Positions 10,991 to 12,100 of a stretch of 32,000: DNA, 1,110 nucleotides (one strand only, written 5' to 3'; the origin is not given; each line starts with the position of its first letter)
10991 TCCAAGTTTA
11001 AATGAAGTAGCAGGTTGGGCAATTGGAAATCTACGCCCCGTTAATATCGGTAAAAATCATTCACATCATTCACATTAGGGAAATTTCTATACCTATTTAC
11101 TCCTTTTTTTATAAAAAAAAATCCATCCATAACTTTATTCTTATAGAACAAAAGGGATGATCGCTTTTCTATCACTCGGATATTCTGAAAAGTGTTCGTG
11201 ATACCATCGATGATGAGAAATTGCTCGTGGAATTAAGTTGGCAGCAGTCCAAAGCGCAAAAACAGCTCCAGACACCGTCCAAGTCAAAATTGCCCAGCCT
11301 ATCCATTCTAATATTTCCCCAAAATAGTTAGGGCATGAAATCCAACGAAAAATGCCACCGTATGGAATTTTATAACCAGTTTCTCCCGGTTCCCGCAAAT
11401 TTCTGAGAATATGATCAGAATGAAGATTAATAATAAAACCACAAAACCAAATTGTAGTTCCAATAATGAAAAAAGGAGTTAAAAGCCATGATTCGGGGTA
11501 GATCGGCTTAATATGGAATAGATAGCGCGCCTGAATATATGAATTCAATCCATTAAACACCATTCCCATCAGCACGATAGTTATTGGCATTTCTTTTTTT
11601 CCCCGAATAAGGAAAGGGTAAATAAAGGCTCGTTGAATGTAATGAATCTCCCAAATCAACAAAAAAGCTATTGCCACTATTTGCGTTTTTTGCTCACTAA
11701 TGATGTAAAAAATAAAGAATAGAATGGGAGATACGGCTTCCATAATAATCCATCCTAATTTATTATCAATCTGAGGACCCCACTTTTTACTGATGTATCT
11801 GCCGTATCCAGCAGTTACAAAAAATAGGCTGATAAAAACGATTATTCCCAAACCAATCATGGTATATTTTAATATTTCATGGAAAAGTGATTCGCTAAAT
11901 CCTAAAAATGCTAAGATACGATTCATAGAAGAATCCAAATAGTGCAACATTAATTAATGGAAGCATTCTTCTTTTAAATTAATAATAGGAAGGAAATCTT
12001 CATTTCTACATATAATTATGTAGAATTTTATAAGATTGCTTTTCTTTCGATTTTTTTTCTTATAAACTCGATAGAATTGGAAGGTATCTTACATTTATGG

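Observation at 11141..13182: Candidate steroid/isoprenoid modification module: 5-alpha-reductase divergent from a 3-beta-HSD-like SDR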

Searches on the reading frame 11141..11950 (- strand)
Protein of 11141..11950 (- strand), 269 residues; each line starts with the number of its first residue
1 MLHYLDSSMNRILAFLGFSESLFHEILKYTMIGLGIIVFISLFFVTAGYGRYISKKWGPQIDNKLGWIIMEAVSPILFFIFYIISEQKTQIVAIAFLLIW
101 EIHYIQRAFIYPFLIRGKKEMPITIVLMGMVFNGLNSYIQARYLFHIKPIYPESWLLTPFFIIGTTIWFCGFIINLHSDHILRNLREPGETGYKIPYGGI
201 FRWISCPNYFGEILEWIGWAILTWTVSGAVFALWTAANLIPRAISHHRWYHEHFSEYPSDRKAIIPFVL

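Call 3: search_protein_families(library=pfam, proteins=[window:11141-11950:-], max_evalue=0.01)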
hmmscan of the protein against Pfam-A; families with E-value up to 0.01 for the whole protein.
window:11141-11950:- (269 aa): 3 families
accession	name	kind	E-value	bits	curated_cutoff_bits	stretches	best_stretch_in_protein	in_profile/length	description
PF02544.21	Steroid_dh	-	7.6e-56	188.7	22.6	1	119-269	1-150/150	3-oxo-5-alpha-steroid 4-dehydrogenase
PF06966.17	DUF1295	-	3.8e-08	33.5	20.4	1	157-230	117-190/235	Protein of unknown function (DUF1295)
PF04191.18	PEMT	-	6.7e-05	23.7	25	1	192-243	39-91/105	Phospholipid methyltransferase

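Call 4: search_protein_families(library=ncbifam, proteins=[window:11141-11950:-], max_evalue=0.01)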
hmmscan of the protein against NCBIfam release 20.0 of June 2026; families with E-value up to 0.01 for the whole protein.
window:11141-11950:- (269 aa): 0 families

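Call 6: search_solved_structures(query=window:11141-11950:-, max_evalue=0.001, show_alignments=2)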
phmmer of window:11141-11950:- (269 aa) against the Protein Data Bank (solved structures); distinct sequences matched with E-value up to 0.001: 3.
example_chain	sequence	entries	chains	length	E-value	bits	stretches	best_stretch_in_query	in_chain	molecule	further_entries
7c83_A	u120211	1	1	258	4e-77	262.8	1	29-268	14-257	3-oxo-5-alpha-steroid 4-dehydrogenase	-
7bw1_A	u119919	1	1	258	2.6e-43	151.8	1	30-268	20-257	3-oxo-5-alpha-steroid 4-dehydrogenase 2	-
22of_A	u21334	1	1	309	1.4e-14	57.5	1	90-269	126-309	Probable very-long-chain enoyl-CoA reductase art-1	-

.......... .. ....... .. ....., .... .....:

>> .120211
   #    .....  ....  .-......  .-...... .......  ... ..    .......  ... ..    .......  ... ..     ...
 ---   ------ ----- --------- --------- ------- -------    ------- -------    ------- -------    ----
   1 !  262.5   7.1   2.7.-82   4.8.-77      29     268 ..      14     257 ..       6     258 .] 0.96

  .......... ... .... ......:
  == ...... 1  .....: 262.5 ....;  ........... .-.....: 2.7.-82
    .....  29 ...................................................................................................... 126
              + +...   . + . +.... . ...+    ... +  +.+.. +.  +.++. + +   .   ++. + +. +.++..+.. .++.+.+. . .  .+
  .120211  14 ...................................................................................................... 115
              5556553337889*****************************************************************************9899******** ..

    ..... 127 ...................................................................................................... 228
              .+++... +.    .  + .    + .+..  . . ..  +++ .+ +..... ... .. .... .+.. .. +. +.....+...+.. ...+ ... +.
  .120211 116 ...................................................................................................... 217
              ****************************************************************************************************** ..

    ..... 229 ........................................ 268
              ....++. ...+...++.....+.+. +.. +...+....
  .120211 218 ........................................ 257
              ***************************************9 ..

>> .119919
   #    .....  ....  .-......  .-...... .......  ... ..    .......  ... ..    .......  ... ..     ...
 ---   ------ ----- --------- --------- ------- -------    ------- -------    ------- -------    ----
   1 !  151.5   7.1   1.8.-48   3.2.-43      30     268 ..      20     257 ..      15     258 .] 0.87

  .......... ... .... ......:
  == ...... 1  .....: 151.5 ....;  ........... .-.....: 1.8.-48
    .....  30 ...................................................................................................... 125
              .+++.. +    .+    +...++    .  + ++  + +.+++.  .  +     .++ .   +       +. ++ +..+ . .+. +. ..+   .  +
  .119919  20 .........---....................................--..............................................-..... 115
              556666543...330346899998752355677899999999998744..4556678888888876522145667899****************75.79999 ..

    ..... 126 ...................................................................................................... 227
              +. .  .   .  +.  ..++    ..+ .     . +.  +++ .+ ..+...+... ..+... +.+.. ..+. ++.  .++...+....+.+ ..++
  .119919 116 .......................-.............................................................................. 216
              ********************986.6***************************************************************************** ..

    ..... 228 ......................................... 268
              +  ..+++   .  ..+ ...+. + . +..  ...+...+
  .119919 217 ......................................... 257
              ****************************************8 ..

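Call 11: find_homologous_proteins(query=window:11141-11950:-, max_evalue=1e-10)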
Query window:11141-11950:- (269 aa): 4366 proteins with E <= 1e-10 among 4808 candidates; the best 120 are listed. Only proteins of 147 to 471 residues were searched: fused or split forms outside these lengths cannot appear, so this answer is no evidence that the protein stands alone or is whole; lengths 'longer' or 'shorter' looks for them.
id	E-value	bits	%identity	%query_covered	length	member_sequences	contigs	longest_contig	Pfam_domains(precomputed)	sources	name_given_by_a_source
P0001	1.6e-164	564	91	100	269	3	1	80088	PF06966.18,PF02544.22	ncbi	ncbi:DUF1295 domain-containing protein [Candidatus Harpocratesius sp.]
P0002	1.1e-142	493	80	96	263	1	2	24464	PF06966.18,PF02544.22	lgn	-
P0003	6.1e-141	487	78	96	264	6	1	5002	PF06966.18,PF04191.19,PF02544.22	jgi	-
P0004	4.9e-122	425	68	96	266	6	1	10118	PF06966.18,PF02544.22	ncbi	ncbi:MAG: DUF1295 domain-containing protein [Promethearchaeota archaeon]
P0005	1.1e-119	417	68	94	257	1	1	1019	PF06966.18,PF04191.19,PF02544.22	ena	-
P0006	1.6e-119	417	68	94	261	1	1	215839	PF06966.18,PF04191.19,PF02544.22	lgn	-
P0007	6.5e-119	415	68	94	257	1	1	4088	PF06966.18,PF04191.19,PF02544.22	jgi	jgi:protein-S-isoprenylcysteine O-methyltransferase Ste14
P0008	4.7e-114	399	65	94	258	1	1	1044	PF06966.18,PF04191.19,PF02544.22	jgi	jgi:3-oxo-5-alpha-steroid 4-dehydrogenase 1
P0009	6.5e-113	395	66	93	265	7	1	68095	PF06966.18,PF02544.22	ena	-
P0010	1.6e-111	391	65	96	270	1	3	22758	PF06966.18,PF02544.22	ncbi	ncbi:MAG: DUF1295 domain-containing protein [Promethearchaeota archaeon]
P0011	3.2e-110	386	67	90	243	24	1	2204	PF06966.18,PF02544.22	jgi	-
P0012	2.2e-107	377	64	93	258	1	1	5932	PF06966.18,PF02544.22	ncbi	-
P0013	1.4e-106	374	62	91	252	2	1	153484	PF06966.18,PF02544.22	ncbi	-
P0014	8.0e-106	372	63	94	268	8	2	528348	PF06966.18,PF02544.22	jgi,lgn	jgi:protein-S-isoprenylcysteine O-methyltransferase Ste14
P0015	1.7e-105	371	63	93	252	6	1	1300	PF06966.18,PF04191.19,PF02544.22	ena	-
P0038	5.8e-95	336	60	87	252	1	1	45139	PF06966.18,PF04191.19,PF02544.22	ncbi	ncbi:MAG: methyltransferase [Candidatus Thorarchaeota archaeon]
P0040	8.8e-95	336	56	91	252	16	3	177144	PF04191.19,PF02544.22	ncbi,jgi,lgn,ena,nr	ncbi:MAG: DUF1295 domain-containing protein [Candidatus Lokiarchaeota archaeon]|nr:DUF1295 domain-co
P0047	4.3e-94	333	60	87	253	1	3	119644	PF06966.18,PF04191.19,PF02544.22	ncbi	ncbi:MAG: methyltransferase [Candidatus Hodarchaeota archaeon]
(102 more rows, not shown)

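Call 23: search_protein_representatives(protein=window:11141-11950:-)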
Query: 269 residues. Proteins with E-value up to 0.001 (for the whole library): 4758; up to 1e-10: 2189; up to 1e-30: 589. The best 150 are listed.
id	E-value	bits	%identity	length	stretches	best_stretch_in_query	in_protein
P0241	6.2e-85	301.6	48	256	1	19-269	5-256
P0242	1.2e-81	290.8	56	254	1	30-268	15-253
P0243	7.6e-77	275.0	47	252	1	19-269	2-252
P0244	1.9e-74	267.2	49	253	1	23-269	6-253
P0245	6.1e-74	265.5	44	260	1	13-268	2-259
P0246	1.7e-73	264.0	46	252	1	20-268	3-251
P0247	2.7e-72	260.1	44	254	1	20-267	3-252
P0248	3.7e-72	259.6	49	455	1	30-269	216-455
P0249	8.2e-71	255.2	47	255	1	25-268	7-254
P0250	1.1e-70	254.9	49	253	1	30-268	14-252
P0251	3.2e-70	253.3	51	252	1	26-268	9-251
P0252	1.2e-69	251.4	48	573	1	27-268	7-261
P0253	7.9e-68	245.4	45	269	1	14-268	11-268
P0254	7.1e-67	242.3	53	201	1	70-267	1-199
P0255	9.3e-67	241.9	42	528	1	19-269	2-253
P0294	1.4e-55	205.2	38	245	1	31-268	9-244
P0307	9.6e-54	199.2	39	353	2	28-187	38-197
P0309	1.5e-53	198.5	43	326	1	53-268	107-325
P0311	1.8e-53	198.3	39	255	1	22-268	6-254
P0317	1.0e-52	195.8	41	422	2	60-268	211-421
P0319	2.3e-52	194.7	38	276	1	37-269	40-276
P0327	1.1e-51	192.4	38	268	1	25-268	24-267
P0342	1.0e-49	186.0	36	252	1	23-269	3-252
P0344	1.1e-49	185.9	41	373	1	12-268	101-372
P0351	3.9e-49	184.1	36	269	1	22-269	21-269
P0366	3.2e-48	181.1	38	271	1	25-269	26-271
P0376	1.9e-47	178.5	39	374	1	27-269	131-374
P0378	2.8e-47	178.0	37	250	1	29-269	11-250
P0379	2.9e-47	178.0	36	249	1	26-269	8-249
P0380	2.9e-47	177.9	37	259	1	24-268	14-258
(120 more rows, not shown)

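Call 28: predict_structure(protein=window:11141-11950:-)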
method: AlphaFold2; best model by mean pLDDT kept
length: 269 residues; sequences in the alignment: 1
mean_pLDDT: 54.6   pTM: 0.31
mean pLDDT of the five models: 54.6, 49.4, 47.1, 41.6, 39.9
residues with pLDDT >= 90: 0; 70-90: 20; 50-70: 171; < 50: 78
segments of 3 or more residues with pLDDT < 50: 1-3, 109-124, 142-157, 159-161, 184-187, 192-208, 264-269
pLDDT, mean of each block of 10 residues (from residue 1): 51 76 71 64 61 56 52 56 53 53 50 42 48 51 45 47 53 52 51 43 42 57 62 64 64 63 47
secondary structure, 60 per line:
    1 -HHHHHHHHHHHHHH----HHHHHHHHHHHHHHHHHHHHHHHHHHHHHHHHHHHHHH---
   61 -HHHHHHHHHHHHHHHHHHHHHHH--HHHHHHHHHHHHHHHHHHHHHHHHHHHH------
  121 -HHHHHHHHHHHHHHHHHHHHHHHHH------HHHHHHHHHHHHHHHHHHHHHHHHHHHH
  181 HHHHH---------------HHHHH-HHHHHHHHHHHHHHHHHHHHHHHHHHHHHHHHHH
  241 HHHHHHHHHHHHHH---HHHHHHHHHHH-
elements in order: H2-15 H20-57 H62-84 H87-114 H122-146 H153-185 H201-205 H207-254 H258-268

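Call 30: find_encoding_contigs(protein=P0040, flank=7000, max_places=2)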
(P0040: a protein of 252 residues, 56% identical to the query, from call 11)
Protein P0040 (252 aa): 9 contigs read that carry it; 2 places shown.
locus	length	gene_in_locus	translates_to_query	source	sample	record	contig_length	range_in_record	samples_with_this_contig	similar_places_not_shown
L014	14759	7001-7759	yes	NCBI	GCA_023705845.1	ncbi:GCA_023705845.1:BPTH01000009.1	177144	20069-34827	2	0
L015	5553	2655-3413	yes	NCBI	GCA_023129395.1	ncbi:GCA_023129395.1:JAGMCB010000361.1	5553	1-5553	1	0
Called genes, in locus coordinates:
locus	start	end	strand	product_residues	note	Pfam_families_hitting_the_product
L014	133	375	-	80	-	PF02697:VAPB_antitox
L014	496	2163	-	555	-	PF01553:Acyltransferase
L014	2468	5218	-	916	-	-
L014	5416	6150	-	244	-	PF00702:Hydrolase, PF13419:HAD_2, PF13242:Hydrolase_like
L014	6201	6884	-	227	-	-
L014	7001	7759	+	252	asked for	PF02544:Steroid_dh, PF04191:PEMT (weak)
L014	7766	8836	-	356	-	PF03705:CheR_N, PF01739:CheR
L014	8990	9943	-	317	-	PF00025:Arf, PF00071:Ras, PF08477:Roc, PF19807:DUF6290 (weak)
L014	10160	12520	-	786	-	PF02901:PFL-like, PF01228:Gly_radical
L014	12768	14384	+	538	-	PF01212:Beta_elim_lyase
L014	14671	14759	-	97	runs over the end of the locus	-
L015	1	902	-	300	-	?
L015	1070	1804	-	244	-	PF00702:Hydrolase, PF13419:HAD_2, PF13242:Hydrolase_like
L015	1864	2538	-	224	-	-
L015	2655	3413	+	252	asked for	PF02544:Steroid_dh, PF04191:PEMT (weak)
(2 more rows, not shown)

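Call 31: find_encoding_contigs(protein=P0047, flank=7000, max_places=2)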
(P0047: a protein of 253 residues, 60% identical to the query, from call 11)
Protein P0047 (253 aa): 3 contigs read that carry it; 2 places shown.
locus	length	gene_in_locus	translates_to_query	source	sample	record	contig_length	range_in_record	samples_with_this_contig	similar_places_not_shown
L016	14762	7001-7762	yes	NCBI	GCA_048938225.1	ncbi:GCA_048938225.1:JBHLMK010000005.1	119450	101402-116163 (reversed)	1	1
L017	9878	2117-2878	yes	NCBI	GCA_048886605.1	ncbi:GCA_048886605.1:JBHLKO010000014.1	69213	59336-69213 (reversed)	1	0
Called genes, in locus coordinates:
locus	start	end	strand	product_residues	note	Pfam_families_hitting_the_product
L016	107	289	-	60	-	-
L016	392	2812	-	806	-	-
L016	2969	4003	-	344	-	-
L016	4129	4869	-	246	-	PF00702:Hydrolase, PF13419:HAD_2, PF13242:Hydrolase_like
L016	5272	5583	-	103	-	-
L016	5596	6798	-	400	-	PF07690:MFS_1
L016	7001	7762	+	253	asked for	PF02544:Steroid_dh, PF06966:DUF1295 (weak), PF04191:PEMT (weak)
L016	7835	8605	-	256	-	PF00025:Arf, PF00071:Ras, PF08477:Roc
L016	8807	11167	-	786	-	PF02901:PFL-like, PF01228:Gly_radical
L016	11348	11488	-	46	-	-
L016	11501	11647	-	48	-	-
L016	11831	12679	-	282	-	PF02596:DUF169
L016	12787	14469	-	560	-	PF00501:AMP-binding, PF13193:AMP-binding_C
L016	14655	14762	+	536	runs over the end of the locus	PF01212:Beta_elim_lyase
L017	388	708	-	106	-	-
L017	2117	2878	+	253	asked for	PF02544:Steroid_dh, PF06966:DUF1295 (weak), PF04191:PEMT (weak)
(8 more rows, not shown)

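Call 32: find_encoding_contigs(protein=P0038, flank=7000, max_places=2)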
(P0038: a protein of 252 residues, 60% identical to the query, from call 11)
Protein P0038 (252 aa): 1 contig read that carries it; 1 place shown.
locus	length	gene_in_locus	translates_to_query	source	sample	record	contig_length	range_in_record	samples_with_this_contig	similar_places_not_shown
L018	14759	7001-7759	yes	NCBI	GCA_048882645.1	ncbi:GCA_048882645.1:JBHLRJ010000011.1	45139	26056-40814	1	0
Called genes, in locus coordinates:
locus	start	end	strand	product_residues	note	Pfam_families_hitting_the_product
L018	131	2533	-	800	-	-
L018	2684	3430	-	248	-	PF00702:Hydrolase, PF13419:HAD_2, PF13242:Hydrolase_like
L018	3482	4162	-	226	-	PF06197:DUF998 (weak)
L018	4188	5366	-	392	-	PF00083:Sugar_tr (weak), PF07690:MFS_1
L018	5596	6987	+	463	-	PF07690:MFS_1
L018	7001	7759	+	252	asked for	PF02544:Steroid_dh, PF06966:DUF1295 (weak), PF04191:PEMT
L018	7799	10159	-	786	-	PF02901:PFL-like, PF01228:Gly_radical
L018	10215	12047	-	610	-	PF00664:ABC_membrane, PF00005:ABC_tran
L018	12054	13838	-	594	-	PF00664:ABC_membrane, PF00005:ABC_tran, PF02463:SMC_N (faint)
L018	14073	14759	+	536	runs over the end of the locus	PF01212:Beta_elim_lyase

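Call 47: search_protein_families(library=pfam, proteins=[L014:6201-6884:-], max_evalue=0.01)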
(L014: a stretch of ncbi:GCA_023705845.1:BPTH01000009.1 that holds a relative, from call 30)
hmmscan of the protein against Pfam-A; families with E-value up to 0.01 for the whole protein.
L014:6201-6884:- (227 aa): 1 family
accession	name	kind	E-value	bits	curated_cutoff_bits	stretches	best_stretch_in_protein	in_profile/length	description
PF06197.19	DUF998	-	0.00068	19.8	30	1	44-187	20-156/184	Protein of unknown function (DUF998)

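Call 61: find_related_loci(query=A2, collection=genome_contigs, flank=6000)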
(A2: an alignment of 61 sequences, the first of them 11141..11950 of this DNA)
Query A2 (269 aa) in genome_contigs; peptide patterns used: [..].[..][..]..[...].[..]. (x = any residue, [..] = any of these).
599 stretches matched a pattern (row limit reached: there are more); 586 encode a relative of the query (tblastn E <= 1e-3); the best 80 are kept; 80 distinct loci.
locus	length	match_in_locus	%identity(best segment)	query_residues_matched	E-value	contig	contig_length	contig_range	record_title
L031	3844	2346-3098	61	19-269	3e-107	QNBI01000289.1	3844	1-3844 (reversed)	MAG: Spirochaetes bacterium isolate B123_G9 B123_Guay9_scaffold_52548, whole genome shotgun sequence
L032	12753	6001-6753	53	19-269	1e-90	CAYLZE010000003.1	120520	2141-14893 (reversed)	MAG TPA_asm: uncultured archaeon isolate binchicken_co150_570 genome assembly, contig: NODE_185_length_120520_cov_8.2990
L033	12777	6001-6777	51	12-268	9e-89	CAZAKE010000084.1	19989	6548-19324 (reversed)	MAG TPA_asm: uncultured Spirochaetales bacterium isolate binchicken_co8_353 genome assembly, contig: NODE_4380_length_19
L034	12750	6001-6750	52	23-269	2e-88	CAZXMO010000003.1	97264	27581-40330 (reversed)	MAG TPA_asm: uncultured Spirochaetales bacterium isolate binchicken_co8_383 genome assembly, contig: NODE_82_length_9726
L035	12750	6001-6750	54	19-266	2e-88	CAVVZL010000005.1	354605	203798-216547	MAG: uncultured Chloroflexia bacterium isolate MFD01231.bin.2.32 genome assembly, contig: contig_10217, whole genome sho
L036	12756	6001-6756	53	19-268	2e-87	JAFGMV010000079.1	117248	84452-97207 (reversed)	MAG: Anaerolineales bacterium isolate Zod_Metabat.498 k87_5144104, whole genome shotgun sequence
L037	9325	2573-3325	48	19-269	3e-86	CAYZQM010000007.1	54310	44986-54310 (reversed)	MAG TPA_asm: uncultured Sandaracinaceae bacterium isolate binchicken_co179_62 genome assembly, contig: NODE_1861_length_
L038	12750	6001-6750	51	19-268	4e-86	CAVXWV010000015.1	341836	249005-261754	MAG: uncultured Chloroflexia bacterium isolate MFD04716.bin.2.163 genome assembly, contig: contig_48106, whole genome sh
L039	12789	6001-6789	48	10-269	4e-86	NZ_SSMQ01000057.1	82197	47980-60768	Polyangium fumosum strain DSM 14668 Scaffold57_1, whole genome shotgun sequence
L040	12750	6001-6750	49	19-268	3e-85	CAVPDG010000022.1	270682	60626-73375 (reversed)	MAG: uncultured Chloroflexia bacterium isolate MFD00032.bin.2.110 genome assembly, contig: contig_61675, whole genome sh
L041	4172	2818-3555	53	23-266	5e-85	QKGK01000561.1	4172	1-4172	MAG: Chloroflexi bacterium isolate SZUA-526 scaffold_113659, whole genome shotgun sequence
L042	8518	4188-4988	51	19-269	8e-85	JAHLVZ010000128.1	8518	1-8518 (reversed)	MAG: Candidatus Heimdallarchaeota archaeon isolate 12R2_15 NODE_2854_length_8518_cov_8.784355, whole genome shotgun sequ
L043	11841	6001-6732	50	24-269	2e-83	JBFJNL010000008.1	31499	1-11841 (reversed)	MAG: Thermoplasmatota archaeon isolate Mix_sand17.2022.03.Z.54 k141_1642933_length_31499_cov_21.2427, whole genome shotg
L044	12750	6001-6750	50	19-266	2e-83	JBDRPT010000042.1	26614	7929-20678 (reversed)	MAG: Chloroflexota bacterium isolate MEGAHIT-group-2.133 k141_406248, whole genome shotgun sequence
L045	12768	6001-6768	48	18-268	2e-83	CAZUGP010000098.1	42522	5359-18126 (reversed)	MAG TPA_asm: uncultured Acidobacteriota bacterium isolate binchicken_co165_313 genome assembly, contig: k141_535287, who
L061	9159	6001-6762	48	18-268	9e-80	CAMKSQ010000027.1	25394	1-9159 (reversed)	MAG: uncultured Bacteroidales bacterium isolate SRR12081296_bin.23_metaWRAP_v1.3_MAG genome assembly, contig: ERZ1228977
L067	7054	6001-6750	49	19-269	5e-79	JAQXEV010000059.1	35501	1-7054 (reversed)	MAG: Candidatus Thalassarchaeaceae archaeon isolate cluster2-bin.113 k141_3569299, whole genome shotgun sequence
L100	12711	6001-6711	47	32-269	4e-77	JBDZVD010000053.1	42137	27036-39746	MAG: Micromonosporaceae bacterium isolate PE_dung27 NODE_319_length_42137, whole genome shotgun sequence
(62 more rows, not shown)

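Call 79: search_protein_families(library=pfam, proteins=[L061:6774-8018:+, L061:8006-8782:+, L035:4991-6001:+, L067:4961-5989:+, L100:6727-7746:+], max_evalue=0.00001)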
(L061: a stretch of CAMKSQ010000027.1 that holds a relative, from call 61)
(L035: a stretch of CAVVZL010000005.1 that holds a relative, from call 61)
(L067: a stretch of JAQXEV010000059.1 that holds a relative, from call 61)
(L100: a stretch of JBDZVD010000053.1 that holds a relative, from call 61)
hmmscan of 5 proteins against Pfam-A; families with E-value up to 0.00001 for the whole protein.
L061:6774-8018:+ (414 aa): 1 family
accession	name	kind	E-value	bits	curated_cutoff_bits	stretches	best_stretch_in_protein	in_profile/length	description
PF00724.26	Oxidored_FMN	-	2.8e-57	195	27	1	8-273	2-277/342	NADH:flavin oxidoreductase / NADH oxidase family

L061:8006-8782:+ (258 aa): 3 families
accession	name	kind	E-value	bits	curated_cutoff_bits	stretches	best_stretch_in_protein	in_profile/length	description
PF00106.31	adh_short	-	2.2e-37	128.9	26.6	1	2-188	2-187/195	short chain dehydrogenase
PF13561.12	adh_short_C2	-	6.1e-25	88.6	27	1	10-187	6-180/236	Enoyl-(Acyl carrier protein) reductase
PF08659.16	KR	-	3.4e-10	40.6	22.6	1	3-162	3-161/180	KR domain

L035:4991-6001:+ (336 aa): 8 families
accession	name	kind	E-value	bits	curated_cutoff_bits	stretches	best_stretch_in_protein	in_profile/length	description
PF01370.27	Epimerase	-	6e-31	108.1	20.9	1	12-223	1-224/240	NAD dependent epimerase/dehydratase family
PF01073.25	3Beta_HSD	-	1.5e-24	87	22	1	13-183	1-187/280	3-beta hydroxysteroid dehydrogenase/isomerase family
PF13460.12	NAD_binding_10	-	1e-16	61.8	27.2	1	16-176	1-145/184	NAD(P)H-binding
PF07993.18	NAD_binding_4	-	2.4e-16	60.1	20.1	1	63-184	80-210/258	Male sterility protein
PF16363.11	GDP_Man_Dehyd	-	3.8e-14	53.3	27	1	14-249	2-262/332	GDP-mannose 4,6 dehydratase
PF05368.20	NmrA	-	7.5e-13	49.2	27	1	11-119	4-106/298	NmrA-like family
PF04321.23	RmlD_sub_bind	-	2.3e-09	37.2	27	1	11-161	2-138/287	RmlD substrate binding domain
PF02719.21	Polysacc_synt_2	-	3.8e-07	30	20.2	1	12-120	1-128/293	Polysaccharide biosynthesis protein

L067:4961-5989:+ (342 aa): 8 families
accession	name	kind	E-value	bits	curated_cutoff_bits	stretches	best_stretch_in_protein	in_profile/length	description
PF01370.27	Epimerase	-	3.2e-30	105.7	20.9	1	18-238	2-237/240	NAD dependent epimerase/dehydratase family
PF01073.25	3Beta_HSD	-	2.8e-19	69.7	22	1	19-187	2-186/280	3-beta hydroxysteroid dehydrogenase/isomerase family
PF13460.12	NAD_binding_10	-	6.4e-18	65.7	27.2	1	21-183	1-147/184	NAD(P)H-binding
PF05368.20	NmrA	-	8.8e-17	62.1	27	1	18-128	6-109/298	NmrA-like family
PF07993.18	NAD_binding_4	-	1.5e-16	60.8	20.1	1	65-191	77-211/258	Male sterility protein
PF16363.11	GDP_Man_Dehyd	-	1.9e-16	60.9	27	1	18-259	1-267/332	GDP-mannose 4,6 dehydratase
PF04321.23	RmlD_sub_bind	-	1.8e-13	50.7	27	1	15-170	1-142/287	RmlD substrate binding domain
PF02719.21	Polysacc_synt_2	-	7.3e-10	38.9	20.2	1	18-129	2-132/293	Polysaccharide biosynthesis protein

L100:6727-7746:+ (339 aa): 8 families
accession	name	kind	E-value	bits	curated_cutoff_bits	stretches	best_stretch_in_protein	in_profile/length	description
PF01370.27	Epimerase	-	1.6e-25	90.4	20.9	1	3-169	1-171/240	NAD dependent epimerase/dehydratase family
PF13460.12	NAD_binding_10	-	8.9e-19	68.5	27.2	1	7-169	1-145/184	NAD(P)H-binding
PF16363.11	GDP_Man_Dehyd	-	9.4e-18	65.2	27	1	4-157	1-166/332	GDP-mannose 4,6 dehydratase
PF01073.25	3Beta_HSD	-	3.5e-17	62.8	22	1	5-158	2-160/280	3-beta hydroxysteroid dehydrogenase/isomerase family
PF04321.23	RmlD_sub_bind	-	2.6e-13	50.2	27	1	1-170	1-151/287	RmlD substrate binding domain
PF07993.18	NAD_binding_4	-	2.2e-09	37.3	20.1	1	5-170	1-207/258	Male sterility protein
PF05368.20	NmrA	-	5.1e-08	33.3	27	1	2-129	4-118/298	NmrA-like family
PF02719.21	Polysacc_synt_2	-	5.3e-07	29.5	20.2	1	3-107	1-118/293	Polysaccharide biosynthesis protein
